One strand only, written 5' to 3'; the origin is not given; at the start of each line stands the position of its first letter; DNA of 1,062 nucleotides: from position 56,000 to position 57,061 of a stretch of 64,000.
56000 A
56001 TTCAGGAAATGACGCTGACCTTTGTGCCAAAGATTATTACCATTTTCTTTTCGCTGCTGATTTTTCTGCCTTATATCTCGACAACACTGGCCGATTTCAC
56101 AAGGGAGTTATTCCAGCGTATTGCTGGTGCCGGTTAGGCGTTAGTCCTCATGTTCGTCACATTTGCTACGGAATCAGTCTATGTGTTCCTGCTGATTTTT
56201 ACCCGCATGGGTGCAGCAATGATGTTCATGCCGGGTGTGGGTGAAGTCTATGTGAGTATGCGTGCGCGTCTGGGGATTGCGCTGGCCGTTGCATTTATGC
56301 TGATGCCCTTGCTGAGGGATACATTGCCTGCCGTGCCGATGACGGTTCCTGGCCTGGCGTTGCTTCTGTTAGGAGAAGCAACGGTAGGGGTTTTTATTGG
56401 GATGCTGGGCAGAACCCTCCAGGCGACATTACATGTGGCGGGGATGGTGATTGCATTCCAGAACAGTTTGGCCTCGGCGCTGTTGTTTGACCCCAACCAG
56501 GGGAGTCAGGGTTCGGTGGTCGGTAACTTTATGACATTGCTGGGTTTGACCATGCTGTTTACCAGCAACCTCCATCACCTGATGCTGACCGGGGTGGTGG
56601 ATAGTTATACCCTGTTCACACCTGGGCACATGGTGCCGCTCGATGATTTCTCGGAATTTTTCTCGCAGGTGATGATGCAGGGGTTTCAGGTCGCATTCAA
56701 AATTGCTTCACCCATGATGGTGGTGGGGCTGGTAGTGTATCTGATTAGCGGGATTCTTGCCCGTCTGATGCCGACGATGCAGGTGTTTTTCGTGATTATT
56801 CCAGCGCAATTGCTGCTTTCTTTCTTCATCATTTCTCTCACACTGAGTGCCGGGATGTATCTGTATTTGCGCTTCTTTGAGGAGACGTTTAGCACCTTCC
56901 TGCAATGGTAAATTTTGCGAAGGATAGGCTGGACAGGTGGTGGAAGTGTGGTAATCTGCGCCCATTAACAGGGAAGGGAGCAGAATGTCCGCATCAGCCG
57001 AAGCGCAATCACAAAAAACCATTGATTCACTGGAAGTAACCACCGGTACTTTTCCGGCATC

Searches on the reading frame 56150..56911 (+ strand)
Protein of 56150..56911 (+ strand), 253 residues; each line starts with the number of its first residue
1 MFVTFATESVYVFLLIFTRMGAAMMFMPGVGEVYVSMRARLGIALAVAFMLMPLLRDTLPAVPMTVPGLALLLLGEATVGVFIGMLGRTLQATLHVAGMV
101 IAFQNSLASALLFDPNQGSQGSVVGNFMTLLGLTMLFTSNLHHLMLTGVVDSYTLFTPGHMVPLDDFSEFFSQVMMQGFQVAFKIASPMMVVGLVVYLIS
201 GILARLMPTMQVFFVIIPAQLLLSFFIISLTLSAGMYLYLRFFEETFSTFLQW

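Call 89: search_protein_families(library=pfam, proteins=[window:56150-56911:+], max_evalue=0.001)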
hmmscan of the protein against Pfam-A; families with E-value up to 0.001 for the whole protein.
window:56150-56911:+ (253 aa): 1 family
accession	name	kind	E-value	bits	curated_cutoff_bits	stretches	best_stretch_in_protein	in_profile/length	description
PF01311.25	Bac_export_1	-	2.4e-51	175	27.8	1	11-245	2-229/230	Bacterial export proteins, family 1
